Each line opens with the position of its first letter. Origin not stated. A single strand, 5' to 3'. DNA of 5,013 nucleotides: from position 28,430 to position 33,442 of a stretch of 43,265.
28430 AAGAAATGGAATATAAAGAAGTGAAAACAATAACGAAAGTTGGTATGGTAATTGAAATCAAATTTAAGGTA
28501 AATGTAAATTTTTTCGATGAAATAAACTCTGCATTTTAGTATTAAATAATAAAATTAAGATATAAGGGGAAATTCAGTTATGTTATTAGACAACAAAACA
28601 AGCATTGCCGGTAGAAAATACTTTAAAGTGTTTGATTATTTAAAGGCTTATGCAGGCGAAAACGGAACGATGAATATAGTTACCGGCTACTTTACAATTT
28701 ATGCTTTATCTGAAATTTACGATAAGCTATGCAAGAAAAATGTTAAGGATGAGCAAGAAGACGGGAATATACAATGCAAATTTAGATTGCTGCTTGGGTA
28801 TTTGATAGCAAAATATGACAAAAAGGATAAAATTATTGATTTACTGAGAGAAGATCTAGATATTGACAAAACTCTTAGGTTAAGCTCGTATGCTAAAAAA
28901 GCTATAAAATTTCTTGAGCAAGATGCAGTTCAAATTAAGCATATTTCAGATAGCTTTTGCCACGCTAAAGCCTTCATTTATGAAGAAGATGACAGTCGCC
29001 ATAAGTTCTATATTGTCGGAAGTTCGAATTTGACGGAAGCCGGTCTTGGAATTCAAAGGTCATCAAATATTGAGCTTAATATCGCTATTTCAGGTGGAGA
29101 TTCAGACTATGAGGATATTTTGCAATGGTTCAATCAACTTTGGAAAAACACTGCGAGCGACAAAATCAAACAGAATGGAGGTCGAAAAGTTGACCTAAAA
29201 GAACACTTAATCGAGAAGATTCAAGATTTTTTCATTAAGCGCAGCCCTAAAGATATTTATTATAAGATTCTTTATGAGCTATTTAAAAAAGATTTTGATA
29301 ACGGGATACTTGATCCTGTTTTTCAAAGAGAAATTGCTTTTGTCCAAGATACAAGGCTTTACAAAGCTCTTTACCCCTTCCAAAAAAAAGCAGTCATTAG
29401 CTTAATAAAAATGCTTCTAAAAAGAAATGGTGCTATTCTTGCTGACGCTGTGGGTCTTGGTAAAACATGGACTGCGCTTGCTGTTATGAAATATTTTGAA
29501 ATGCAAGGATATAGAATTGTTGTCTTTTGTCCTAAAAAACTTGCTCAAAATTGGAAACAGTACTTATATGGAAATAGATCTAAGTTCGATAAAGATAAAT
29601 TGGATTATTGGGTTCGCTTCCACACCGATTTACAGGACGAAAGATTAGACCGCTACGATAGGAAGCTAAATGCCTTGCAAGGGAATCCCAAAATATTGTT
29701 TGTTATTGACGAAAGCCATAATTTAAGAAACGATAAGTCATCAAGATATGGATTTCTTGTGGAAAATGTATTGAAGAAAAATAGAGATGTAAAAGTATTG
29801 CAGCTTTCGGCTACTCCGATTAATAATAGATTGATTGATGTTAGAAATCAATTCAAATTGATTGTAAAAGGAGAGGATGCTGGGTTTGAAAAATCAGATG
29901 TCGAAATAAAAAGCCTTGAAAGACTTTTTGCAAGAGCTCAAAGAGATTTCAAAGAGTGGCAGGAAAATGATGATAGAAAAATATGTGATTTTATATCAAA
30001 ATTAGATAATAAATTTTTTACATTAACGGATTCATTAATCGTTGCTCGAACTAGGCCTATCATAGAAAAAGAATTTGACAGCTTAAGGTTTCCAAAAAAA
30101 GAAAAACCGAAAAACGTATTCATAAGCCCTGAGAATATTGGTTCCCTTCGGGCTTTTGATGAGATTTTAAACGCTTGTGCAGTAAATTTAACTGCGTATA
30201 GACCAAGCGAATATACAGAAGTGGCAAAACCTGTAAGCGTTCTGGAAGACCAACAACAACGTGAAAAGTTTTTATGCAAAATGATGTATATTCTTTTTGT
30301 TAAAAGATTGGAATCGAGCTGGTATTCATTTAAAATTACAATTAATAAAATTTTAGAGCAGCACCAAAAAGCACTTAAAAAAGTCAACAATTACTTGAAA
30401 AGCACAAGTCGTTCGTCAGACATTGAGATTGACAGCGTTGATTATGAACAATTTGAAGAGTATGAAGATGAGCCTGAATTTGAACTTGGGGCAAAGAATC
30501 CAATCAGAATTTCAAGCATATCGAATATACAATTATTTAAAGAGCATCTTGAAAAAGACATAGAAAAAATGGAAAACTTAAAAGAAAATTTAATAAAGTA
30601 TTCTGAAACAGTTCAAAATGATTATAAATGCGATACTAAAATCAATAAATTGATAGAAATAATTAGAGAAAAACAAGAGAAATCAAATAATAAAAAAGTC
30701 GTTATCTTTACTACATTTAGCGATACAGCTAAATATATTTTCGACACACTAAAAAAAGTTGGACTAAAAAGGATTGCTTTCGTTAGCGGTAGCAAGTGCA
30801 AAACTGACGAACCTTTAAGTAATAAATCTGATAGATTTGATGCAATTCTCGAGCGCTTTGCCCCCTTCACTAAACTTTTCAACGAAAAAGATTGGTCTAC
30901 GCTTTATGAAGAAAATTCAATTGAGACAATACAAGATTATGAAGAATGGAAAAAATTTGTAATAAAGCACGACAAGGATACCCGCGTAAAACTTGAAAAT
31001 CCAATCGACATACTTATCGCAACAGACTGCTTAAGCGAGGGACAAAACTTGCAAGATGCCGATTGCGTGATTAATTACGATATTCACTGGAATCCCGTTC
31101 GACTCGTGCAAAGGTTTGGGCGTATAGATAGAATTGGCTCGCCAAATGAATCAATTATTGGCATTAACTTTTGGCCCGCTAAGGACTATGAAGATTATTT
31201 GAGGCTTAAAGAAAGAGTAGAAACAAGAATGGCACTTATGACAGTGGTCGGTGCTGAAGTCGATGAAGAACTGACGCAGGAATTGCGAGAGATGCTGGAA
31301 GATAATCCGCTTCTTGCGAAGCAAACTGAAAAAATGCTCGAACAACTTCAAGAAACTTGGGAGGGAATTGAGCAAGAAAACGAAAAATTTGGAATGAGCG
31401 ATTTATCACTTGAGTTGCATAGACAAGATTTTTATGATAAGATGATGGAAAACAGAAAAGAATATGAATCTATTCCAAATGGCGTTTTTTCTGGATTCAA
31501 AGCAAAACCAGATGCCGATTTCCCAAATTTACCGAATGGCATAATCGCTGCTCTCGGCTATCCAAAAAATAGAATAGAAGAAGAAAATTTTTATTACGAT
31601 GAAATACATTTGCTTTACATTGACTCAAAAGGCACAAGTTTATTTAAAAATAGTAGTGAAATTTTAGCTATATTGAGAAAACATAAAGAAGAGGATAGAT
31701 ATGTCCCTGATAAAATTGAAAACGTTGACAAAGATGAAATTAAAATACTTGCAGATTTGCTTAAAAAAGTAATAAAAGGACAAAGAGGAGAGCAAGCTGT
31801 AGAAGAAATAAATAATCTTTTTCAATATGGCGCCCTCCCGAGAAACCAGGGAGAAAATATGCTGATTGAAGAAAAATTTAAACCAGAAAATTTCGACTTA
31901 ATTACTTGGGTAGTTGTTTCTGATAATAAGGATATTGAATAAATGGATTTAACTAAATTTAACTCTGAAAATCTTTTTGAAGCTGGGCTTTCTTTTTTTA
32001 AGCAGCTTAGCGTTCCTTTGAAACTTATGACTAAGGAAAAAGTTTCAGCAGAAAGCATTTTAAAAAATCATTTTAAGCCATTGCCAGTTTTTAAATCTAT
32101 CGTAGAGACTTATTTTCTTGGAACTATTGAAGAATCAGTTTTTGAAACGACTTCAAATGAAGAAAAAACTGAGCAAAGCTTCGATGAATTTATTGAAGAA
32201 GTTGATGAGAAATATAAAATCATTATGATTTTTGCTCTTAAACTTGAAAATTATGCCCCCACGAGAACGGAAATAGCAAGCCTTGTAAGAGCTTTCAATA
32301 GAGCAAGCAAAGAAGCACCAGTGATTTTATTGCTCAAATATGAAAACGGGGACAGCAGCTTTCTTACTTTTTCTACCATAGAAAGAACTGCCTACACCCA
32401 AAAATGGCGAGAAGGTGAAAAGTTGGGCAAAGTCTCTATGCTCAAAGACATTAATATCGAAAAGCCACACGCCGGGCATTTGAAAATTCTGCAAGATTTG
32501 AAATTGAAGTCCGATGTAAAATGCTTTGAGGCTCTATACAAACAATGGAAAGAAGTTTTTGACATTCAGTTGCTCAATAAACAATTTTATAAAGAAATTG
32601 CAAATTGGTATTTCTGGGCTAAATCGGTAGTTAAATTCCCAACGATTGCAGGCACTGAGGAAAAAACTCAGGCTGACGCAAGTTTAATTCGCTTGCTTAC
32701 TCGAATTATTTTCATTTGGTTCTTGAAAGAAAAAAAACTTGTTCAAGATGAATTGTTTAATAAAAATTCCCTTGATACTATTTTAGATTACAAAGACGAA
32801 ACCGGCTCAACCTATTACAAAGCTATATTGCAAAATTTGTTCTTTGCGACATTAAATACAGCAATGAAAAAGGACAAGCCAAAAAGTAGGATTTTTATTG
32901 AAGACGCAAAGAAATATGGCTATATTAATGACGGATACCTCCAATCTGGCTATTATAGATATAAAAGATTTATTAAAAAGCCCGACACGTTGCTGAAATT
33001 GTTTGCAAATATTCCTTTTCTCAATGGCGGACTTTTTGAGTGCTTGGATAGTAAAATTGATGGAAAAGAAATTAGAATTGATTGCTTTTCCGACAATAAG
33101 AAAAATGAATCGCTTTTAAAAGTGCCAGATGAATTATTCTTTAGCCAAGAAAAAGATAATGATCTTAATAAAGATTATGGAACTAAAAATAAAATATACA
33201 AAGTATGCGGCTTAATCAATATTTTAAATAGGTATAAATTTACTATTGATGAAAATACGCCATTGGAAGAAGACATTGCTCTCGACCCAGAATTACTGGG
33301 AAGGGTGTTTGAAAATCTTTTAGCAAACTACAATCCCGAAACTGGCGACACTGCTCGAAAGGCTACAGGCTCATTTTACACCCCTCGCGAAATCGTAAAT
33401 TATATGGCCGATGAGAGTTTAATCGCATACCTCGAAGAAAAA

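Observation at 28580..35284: Abutting PLD-nuclease/SNF2-ATPase and MTase-TRD genes: a split, PLD-armed Type ISP-like (or stripped-down DISARM-like) restriction-modification candidate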

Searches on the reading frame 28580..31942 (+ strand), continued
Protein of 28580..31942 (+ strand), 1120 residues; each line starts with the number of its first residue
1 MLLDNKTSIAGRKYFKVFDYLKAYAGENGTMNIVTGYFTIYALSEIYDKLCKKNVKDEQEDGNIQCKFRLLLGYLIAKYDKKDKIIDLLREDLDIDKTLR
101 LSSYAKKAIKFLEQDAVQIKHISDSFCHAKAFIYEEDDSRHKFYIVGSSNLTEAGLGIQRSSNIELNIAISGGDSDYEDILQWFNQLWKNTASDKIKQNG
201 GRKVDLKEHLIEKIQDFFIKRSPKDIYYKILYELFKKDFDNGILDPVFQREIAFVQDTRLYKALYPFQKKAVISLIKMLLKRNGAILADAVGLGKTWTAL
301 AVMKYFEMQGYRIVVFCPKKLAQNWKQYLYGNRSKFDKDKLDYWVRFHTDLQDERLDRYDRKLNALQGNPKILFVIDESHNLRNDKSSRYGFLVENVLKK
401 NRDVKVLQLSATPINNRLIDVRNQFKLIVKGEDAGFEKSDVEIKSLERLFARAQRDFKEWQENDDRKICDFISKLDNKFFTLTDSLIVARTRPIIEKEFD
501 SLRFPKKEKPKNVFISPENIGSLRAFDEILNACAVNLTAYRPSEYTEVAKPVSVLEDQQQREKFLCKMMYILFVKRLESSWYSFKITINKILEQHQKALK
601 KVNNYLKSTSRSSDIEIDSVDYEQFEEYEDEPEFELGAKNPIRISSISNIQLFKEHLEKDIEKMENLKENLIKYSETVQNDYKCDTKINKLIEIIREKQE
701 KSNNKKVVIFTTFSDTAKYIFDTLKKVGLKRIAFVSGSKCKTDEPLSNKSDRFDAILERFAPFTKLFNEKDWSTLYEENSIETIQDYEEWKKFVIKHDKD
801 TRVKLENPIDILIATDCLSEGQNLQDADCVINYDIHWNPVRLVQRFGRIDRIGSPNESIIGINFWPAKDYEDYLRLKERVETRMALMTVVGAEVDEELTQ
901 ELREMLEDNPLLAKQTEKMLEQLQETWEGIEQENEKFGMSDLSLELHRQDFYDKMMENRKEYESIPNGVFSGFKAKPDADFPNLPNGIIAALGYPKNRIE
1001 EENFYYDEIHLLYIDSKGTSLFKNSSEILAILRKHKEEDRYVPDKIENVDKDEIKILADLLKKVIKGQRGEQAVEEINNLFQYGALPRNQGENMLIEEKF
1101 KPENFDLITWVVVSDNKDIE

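Call 103: get_annotated_region(hit=H7, flank=8000)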
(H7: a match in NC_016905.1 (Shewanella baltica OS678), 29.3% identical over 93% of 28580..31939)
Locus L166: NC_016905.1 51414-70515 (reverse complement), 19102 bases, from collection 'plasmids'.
description: Shewanella baltica OS678 plasmid pSBAL67801, complete sequence
organism: Shewanella baltica OS678 (NCBI taxid 693973)
taxonomy: Bacteria; Pseudomonadota; Gammaproteobacteria; Alteromonadales; Shewanellaceae; Shewanella; Shewanella baltica; Shewanella baltica OS678
host: -; source: -; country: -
typing (MOB-suite, as given by PLSDB): conjugative; replicon rep_cluster_559; relaxase MOBF; mating-pair formation MPF_F
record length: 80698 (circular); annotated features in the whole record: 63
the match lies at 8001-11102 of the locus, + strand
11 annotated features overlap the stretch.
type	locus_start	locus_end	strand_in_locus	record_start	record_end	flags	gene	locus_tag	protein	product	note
CDS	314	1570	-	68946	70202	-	-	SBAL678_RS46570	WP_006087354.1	Y-family DNA polymerase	-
CDS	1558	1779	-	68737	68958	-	-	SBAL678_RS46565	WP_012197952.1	hypothetical protein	-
CDS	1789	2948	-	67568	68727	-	-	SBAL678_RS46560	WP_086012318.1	IS3-like element ISSba3 family transposase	-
CDS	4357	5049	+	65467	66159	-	-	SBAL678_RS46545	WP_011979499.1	IS6-like element ISSba18 family transposase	-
CDS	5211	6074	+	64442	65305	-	-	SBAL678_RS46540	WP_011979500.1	delta-class carbonic anhydrase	-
CDS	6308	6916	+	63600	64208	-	-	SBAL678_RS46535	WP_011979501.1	recombinase family protein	-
CDS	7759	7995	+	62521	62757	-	-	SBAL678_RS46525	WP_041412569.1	hypothetical protein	-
CDS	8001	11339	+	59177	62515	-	-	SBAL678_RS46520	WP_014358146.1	helicase-related protein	-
CDS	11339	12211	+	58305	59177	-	-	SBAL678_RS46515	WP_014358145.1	DUF4391 domain-containing protein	-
CDS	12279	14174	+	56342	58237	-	-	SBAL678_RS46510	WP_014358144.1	site-specific DNA-methyltransferase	GO:0006306 - DNA methylation [Evidence IEA]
CDS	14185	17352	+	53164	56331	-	-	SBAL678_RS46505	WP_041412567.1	DEAD/DEAH box helicase family protein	-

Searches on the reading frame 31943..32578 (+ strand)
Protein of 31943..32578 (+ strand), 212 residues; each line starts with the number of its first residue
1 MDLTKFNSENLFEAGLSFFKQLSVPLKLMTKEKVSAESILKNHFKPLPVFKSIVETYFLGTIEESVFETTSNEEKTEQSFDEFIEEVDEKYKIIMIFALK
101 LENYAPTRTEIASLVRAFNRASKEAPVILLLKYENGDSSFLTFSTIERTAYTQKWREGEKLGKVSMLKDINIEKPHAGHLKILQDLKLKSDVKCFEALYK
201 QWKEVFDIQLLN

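Call 72: search_protein_representatives(alignment_id=A5)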
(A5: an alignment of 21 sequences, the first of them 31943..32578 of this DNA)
Query: 21 sequences, 207 profile positions. Proteins with E-value up to 0.001 (for the whole library): 1230; up to 1e-10: 974; up to 1e-30: 574. The best 150 are listed.
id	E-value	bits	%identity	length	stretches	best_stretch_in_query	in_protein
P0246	1.2e-72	260.3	-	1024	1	1-207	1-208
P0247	3.4e-71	255.6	-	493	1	1-207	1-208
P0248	9.2e-71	254.2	-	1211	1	1-207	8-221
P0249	4.1e-70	252.0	-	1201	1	1-207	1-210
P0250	1.2e-69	250.5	-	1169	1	1-207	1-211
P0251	2.5e-69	249.5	-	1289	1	1-207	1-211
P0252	7.9e-69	247.8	-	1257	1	1-207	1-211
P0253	9.2e-69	247.6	-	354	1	1-207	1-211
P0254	2.6e-68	246.2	-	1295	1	1-207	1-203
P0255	8.7e-68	244.4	-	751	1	1-206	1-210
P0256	1.2e-67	244.0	-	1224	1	1-207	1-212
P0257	1.2e-67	244.0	-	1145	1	1-206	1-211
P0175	1.8e-67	243.4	-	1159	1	1-207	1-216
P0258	3.3e-67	242.5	-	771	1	1-207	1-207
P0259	5.7e-67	241.8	-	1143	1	1-207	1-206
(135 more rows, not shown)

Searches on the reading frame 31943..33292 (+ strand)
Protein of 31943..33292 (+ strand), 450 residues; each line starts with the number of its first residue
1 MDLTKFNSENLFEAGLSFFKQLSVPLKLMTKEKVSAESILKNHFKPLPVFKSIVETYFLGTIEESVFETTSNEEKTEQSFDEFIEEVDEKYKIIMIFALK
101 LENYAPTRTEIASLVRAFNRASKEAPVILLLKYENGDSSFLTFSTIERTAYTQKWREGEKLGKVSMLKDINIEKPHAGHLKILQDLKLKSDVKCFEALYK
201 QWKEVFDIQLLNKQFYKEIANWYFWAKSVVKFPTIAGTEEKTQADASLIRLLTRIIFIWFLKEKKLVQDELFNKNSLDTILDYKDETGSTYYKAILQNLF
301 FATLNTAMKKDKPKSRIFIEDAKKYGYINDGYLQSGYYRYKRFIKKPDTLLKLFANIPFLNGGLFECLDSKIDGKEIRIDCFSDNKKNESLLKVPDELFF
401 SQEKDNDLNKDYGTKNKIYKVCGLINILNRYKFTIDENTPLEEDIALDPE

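Call 32: search_protein_families(library=pfam, proteins=[window:31943-33292:+], max_evalue=10)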
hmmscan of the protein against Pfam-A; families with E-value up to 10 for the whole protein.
window:31943-33292:+ (450 aa): 0 families

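Call 42: find_related_loci(query=A2, collection=metagenome_contigs, flank=6000)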
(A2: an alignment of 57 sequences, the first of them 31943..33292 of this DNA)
Query A2 (450 aa) in metagenome_contigs; peptide patterns used: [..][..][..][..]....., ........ (x = any residue, [..] = any of these).
600 stretches matched a pattern (row limit reached: there are more); 461 encode a relative of the query (tblastn E <= 1e-3); the best 80 are kept; 80 distinct loci.
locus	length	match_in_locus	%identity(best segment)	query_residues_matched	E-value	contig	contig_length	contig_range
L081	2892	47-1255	54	30-450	2e-149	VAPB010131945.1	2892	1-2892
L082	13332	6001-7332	48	1-450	6e-134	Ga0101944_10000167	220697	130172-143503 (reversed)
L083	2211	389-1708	47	1-450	2e-129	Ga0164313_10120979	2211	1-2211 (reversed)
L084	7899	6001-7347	46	1-450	5e-121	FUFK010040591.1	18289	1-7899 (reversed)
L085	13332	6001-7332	45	1-450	2e-115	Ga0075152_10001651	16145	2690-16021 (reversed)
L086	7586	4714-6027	44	1-450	4e-112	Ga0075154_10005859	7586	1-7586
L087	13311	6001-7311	43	1-450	5e-111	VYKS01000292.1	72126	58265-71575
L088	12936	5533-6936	43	1-450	3e-108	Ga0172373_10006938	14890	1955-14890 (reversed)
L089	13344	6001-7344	43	3-450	6e-107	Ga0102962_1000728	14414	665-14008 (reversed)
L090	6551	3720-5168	44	1-450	9e-106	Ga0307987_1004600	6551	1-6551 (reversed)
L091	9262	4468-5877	43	1-450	3e-105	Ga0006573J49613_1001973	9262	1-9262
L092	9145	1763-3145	40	7-450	2e-102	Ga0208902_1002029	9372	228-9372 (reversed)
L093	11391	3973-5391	40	1-450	5e-102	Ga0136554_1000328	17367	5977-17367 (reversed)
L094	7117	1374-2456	49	91-450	4e-100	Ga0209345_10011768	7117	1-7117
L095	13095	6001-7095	47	92-450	3e-98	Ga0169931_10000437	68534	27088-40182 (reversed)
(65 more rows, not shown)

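Call 44: predict_structure(alignment_id=A2)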
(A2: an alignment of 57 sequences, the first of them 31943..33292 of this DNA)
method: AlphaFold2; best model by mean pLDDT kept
length: 450 residues; sequences in the alignment: 57
mean_pLDDT: 84.0   pTM: 0.75
mean pLDDT of the five models: 84.0, 82.9, 82.6, 82.3, 82.3
residues with pLDDT >= 90: 209; 70-90: 181; 50-70: 41; < 50: 19
segments of 3 or more residues with pLDDT < 50: 70-72, 435-450
pLDDT, mean of each block of 10 residues (from residue 1): 92 95 85 91 93 95 77 57 66 89 91 93 88 93 85 70 86 88 88 85 78 88 95 70 84 92 90 96 93 94 88 87 72 75 95 91 76 75 77 94 94 92 93 52 30
secondary structure, 60 per line:
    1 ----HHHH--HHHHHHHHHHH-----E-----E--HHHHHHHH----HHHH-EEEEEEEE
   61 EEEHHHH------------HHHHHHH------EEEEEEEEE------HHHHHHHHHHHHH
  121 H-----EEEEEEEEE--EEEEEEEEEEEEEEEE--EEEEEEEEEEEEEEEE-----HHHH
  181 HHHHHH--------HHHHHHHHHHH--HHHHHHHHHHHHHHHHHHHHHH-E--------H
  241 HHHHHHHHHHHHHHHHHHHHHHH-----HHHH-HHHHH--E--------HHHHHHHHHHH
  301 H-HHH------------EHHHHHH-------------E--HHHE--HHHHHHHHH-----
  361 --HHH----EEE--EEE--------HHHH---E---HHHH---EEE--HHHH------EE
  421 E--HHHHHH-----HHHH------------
elements in order: H5-8 H11-21 H36-43 H48-51 E53-63 H64-67 H80-86 E93-101 H108-121 E127-135 E138-153 E156-171 H177-186 H195-205 H208-229 H240-263 H269-272 H274-278 H290-301 H319-324 H347-355 E370-372 E375-377 H386-389 H397-400 E404-406 H409-412 E419-421 H424-429 H435-438

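Call 47: fold_search(model_id=the predicted structure, library=pdb)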
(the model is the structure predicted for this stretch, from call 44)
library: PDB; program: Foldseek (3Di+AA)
matches with E <= 10: 839; with E <= 0.001: 0
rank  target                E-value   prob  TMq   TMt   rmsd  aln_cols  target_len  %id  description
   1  2qb6_A                7.2e-03  0.90  0.13  0.15   9.8       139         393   10  Saccharomyces cerevisiae cytosolic exopolyphosphatase, sulfate complex (released 2007-12-11)
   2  2qb6_B                1.3e-02  0.80  0.13  0.15   9.3       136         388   10  Saccharomyces cerevisiae cytosolic exopolyphosphatase, sulfate complex (released 2007-12-11)
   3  2qb7_B                2.0e-02  0.75  0.13  0.15   9.2       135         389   10  Saccharomyces cerevisiae cytosolic exopolyphosphatase, phosphate complex (released 2007-12-11)
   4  7yyf_A                2.2e-02  0.25  0.09  0.17  13.8       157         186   16  Orthorombic crystal structure of YTHDF1 YTH domain (G459N mutant) form II (released 2023-03-01)
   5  6cbc_A                3.3e-02  0.35  0.15  0.23  13.1       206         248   10  Crystal structure of an N-terminal fragment of Vps13. (released 2018-08-08)
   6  8tmj_B                3.7e-02  0.21  0.13  0.15  16.8       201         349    7  Cryo-EM structure of CorA in complex with conformation-specific synthetic antibody C18 and 100 uM MgCl2, State MG0.1-2 (released 2025-02-12)
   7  7yyf_B                3.7e-02  0.20  0.09  0.17  13.7       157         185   16  Orthorombic crystal structure of YTHDF1 YTH domain (G459N mutant) form II (released 2023-03-01)
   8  7yyf_C                4.7e-02  0.21  0.09  0.18  13.5       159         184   16  Orthorombic crystal structure of YTHDF1 YTH domain (G459N mutant) form II (released 2023-03-01)
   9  7yz8_H                4.9e-02  0.18  0.09  0.17  13.6       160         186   14  Triclinic crystal structure of YTHDF1 YTH domain (544AVV546 mutant) (released 2023-03-01)
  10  7yz8_D                5.5e-02  0.18  0.09  0.17  13.6       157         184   13  Triclinic crystal structure of YTHDF1 YTH domain (544AVV546 mutant) (released 2023-03-01)
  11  7yz8_A                5.9e-02  0.13  0.08  0.14  13.9       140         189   16  Triclinic crystal structure of YTHDF1 YTH domain (544AVV546 mutant) (released 2023-03-01)
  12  7yz8_E                6.6e-02  0.13  0.09  0.15  13.7       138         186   17  Triclinic crystal structure of YTHDF1 YTH domain (544AVV546 mutant) (released 2023-03-01)
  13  7yz8_F                6.9e-02  0.18  0.09  0.18  13.8       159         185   17  Triclinic crystal structure of YTHDF1 YTH domain (544AVV546 mutant) (released 2023-03-01)
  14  8bs4_A                6.9e-02  0.16  0.09  0.16  13.2       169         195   12  Crystal structure of YTHDF1 YTH domain dimer (released 2023-12-13)
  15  5oi9_B                7.4e-02  0.21  0.08  0.11   6.9        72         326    8  Trichoplax adhaerens STIL N-terminal domain (released 2018-04-18)
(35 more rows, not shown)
